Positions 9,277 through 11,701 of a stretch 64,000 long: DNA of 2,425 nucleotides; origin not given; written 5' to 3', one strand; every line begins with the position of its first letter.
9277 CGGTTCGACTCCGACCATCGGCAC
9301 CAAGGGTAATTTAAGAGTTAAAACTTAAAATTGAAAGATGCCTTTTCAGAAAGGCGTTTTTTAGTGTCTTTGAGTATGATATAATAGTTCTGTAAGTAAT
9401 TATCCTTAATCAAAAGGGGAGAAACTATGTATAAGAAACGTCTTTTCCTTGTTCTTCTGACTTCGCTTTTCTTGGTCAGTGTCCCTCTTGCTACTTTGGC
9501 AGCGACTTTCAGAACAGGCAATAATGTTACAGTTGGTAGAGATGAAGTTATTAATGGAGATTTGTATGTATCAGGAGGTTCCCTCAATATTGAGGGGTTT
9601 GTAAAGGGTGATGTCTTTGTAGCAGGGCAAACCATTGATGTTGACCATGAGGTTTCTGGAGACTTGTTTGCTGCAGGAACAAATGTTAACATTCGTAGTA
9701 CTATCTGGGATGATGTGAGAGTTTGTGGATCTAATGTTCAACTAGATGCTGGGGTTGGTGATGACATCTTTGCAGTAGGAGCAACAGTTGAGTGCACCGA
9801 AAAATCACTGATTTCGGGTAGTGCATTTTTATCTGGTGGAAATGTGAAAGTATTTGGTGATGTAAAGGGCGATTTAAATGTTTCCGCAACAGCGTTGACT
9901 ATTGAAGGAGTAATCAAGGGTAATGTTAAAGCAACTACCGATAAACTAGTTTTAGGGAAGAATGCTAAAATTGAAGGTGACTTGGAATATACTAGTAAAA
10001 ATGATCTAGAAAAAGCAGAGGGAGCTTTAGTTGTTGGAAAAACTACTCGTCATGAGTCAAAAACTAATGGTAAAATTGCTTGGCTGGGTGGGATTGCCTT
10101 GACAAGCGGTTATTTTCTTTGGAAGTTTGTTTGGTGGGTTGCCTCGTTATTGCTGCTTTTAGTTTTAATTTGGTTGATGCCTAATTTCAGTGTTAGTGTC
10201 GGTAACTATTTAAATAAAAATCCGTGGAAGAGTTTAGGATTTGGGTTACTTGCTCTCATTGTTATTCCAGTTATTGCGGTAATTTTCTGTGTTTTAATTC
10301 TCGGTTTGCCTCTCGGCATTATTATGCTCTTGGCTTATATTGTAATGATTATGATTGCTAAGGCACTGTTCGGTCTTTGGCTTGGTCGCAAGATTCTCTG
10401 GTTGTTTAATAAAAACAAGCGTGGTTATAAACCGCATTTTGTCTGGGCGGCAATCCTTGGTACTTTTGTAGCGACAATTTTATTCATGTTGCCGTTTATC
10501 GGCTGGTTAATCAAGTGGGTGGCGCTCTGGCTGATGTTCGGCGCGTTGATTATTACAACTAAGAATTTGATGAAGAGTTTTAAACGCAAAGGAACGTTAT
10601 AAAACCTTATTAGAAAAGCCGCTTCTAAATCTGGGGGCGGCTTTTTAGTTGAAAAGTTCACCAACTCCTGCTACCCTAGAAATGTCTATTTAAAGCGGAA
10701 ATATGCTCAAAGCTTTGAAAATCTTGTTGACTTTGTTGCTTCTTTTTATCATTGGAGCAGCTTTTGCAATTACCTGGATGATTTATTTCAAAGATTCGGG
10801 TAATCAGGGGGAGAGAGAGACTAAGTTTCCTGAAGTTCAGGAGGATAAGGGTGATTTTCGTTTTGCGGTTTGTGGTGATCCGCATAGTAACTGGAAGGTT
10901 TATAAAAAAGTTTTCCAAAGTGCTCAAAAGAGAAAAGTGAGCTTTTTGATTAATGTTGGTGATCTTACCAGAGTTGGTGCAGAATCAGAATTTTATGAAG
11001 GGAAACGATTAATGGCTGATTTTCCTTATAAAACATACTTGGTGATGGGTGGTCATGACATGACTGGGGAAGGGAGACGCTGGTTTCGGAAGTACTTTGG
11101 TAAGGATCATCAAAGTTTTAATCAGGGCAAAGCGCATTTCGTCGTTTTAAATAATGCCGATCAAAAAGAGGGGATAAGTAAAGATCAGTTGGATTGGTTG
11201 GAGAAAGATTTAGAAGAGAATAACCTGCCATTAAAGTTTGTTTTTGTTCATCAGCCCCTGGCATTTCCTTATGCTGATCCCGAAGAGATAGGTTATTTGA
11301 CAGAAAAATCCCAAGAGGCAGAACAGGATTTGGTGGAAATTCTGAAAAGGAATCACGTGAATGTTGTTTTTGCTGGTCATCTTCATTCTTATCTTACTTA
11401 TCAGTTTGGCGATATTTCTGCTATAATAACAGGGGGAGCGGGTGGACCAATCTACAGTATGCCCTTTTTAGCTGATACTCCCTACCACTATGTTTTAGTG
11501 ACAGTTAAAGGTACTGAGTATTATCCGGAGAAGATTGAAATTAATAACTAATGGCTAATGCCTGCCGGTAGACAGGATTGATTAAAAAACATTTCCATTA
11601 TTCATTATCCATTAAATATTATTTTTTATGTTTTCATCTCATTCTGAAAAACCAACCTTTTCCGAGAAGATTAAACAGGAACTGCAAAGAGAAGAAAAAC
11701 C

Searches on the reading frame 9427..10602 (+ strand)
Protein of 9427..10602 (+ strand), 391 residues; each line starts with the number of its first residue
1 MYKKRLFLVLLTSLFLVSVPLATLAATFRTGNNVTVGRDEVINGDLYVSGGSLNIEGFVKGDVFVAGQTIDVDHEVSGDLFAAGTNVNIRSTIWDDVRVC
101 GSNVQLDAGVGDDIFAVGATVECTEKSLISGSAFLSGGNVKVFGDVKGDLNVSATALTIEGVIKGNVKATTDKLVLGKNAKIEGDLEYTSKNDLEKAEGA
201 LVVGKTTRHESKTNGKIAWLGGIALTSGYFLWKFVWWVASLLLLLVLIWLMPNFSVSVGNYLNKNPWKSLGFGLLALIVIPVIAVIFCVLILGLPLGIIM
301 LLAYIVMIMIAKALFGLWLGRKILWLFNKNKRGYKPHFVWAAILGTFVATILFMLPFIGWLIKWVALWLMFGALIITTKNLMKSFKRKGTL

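Call 53: search_protein_families(library=ncbifam, proteins=[window:9427-10602:+], max_evalue=0.00001)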
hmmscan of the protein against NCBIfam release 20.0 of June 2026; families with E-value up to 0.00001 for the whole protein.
window:9427-10602:+ (391 aa): 0 families

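Call 103: search_protein_families(library=pfam, proteins=[window:9427-10602:+], max_evalue=0.0001)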
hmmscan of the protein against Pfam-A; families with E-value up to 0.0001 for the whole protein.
window:9427-10602:+ (391 aa): 1 family
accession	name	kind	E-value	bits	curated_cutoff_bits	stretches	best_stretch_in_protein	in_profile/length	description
PF04519.19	Bactofilin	-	5.7e-09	36.5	27.9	1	144-205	41-96/98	Polymer-forming cytoskeletal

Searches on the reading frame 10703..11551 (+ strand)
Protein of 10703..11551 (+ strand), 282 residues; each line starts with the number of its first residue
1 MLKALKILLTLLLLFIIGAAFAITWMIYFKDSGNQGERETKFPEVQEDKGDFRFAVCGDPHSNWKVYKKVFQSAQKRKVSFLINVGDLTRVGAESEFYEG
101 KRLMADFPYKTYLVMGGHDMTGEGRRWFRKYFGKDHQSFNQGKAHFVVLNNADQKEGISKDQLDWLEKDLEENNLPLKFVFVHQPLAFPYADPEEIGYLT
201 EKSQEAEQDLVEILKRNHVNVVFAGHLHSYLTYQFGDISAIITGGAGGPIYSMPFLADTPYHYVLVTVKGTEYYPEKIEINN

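Call 103: search_protein_families(library=pfam, proteins=[window:10703-11551:+], max_evalue=0.0001)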
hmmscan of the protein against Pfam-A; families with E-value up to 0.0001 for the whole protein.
window:10703-11551:+ (282 aa): 2 families
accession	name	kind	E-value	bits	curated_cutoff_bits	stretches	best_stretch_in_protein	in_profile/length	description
PF00149.33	Metallophos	-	1e-16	62.4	21.5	1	52-230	1-191/191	Calcineurin-like phosphoesterase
PF12850.12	Metallophos_2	-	1.5e-07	32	27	1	53-269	2-152/154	Calcineurin-like phosphoesterase superfamily domain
